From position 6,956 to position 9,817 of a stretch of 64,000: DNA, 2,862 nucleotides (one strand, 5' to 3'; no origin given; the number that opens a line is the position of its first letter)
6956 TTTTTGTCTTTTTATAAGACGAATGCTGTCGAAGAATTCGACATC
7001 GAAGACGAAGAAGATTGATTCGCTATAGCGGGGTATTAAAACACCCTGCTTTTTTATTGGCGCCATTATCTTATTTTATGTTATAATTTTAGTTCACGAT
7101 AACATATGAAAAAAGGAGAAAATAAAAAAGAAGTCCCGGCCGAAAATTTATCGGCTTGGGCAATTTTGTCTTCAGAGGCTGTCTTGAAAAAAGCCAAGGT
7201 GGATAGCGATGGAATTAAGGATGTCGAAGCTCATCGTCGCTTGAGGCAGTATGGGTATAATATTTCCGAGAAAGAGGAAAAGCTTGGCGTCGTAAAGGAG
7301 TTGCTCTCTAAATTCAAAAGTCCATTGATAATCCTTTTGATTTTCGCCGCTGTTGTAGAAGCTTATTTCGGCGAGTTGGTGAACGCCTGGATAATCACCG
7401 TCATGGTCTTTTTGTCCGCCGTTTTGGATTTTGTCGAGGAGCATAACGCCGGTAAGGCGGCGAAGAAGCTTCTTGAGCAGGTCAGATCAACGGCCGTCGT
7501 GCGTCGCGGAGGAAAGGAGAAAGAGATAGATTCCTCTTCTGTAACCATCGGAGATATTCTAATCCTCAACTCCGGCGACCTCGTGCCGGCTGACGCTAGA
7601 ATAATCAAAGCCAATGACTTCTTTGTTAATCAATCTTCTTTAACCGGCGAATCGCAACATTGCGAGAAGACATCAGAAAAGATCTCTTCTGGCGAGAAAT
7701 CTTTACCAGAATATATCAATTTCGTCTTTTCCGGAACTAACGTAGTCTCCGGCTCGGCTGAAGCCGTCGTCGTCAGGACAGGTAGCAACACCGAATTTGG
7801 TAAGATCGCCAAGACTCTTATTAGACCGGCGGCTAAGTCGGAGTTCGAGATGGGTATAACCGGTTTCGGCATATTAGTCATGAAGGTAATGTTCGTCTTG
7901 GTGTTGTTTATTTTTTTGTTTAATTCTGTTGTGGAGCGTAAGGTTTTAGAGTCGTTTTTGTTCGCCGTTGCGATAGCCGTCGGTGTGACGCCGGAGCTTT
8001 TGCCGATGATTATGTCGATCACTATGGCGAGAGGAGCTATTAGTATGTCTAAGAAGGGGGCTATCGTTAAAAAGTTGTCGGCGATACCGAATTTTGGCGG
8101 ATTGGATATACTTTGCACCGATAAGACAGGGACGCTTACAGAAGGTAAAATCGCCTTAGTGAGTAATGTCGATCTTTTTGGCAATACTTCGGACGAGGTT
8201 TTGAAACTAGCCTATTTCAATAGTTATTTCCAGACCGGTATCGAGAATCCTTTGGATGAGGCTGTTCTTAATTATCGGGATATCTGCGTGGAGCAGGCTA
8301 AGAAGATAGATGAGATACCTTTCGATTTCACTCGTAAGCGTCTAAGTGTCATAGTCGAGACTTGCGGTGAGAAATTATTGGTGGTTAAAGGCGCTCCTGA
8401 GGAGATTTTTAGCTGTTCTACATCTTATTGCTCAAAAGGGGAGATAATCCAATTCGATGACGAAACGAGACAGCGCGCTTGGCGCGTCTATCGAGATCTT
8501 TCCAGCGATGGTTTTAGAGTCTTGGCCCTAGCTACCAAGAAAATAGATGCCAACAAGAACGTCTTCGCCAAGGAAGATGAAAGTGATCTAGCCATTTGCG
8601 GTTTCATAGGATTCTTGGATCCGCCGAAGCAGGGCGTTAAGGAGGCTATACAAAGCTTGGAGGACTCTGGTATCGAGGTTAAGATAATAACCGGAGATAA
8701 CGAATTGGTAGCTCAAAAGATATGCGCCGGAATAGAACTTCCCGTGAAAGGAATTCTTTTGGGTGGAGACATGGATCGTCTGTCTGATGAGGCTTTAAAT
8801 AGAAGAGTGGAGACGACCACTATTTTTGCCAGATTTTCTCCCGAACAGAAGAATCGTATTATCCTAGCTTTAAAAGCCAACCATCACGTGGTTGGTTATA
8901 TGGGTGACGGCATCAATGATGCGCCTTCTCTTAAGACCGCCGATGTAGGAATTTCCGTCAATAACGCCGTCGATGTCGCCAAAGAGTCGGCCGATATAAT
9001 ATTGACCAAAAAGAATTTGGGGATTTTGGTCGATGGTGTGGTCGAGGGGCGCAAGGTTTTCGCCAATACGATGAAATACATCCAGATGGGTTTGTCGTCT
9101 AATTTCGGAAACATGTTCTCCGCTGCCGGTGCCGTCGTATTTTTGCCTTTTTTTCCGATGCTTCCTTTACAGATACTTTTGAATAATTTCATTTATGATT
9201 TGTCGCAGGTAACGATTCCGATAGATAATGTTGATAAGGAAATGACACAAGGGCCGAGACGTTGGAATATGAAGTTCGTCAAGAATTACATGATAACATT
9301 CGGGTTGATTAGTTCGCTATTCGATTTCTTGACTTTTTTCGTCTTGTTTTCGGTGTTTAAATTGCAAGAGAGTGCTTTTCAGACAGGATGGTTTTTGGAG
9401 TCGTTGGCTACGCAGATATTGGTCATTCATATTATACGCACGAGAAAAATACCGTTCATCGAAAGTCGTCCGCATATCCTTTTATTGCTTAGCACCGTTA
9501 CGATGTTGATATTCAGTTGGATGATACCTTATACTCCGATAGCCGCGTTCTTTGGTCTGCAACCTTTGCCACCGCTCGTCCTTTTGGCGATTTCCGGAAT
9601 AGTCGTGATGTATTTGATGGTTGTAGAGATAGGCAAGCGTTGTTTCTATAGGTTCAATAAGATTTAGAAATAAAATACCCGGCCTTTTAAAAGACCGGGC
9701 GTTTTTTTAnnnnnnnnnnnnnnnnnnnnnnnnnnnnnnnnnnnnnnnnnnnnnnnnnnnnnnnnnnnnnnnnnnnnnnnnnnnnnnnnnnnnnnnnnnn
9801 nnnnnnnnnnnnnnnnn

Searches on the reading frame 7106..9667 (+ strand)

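Call 7: search_protein_families(library=pfam, proteins=[window:7106-9667:+], max_evalue=0.001)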
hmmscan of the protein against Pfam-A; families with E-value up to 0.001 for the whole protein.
window:7106-9667:+ (853 aa): 6 families
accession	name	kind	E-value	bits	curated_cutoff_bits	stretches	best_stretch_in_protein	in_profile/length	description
PF00122.25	E1-E2_ATPase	-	5.6e-45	153.5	28.1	1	127-317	4-181/181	E1-E2 ATPase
PF00689.26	Cation_ATPase_C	-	5.5e-23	82.1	27.3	1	683-845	2-174/175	Cation transporting ATPase, C-terminus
PF00702.32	Hydrolase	-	2e-13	51.6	26.4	1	335-613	3-191/191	haloacid dehalogenase-like hydrolase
PF00690.31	Cation_ATPase_N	-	5.9e-13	48.7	20.4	1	18-84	1-68/69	Cation transporter/ATPase, N-terminus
PF13246.12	Cation_ATPase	-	4e-08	33.6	21.7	1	396-440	44-90/91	Cation transport ATPase (P-type)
PF08282.18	Hydrolase_3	-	1e-05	25.9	20.9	1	590-637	200-247/255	haloacid dehalogenase-like hydrolase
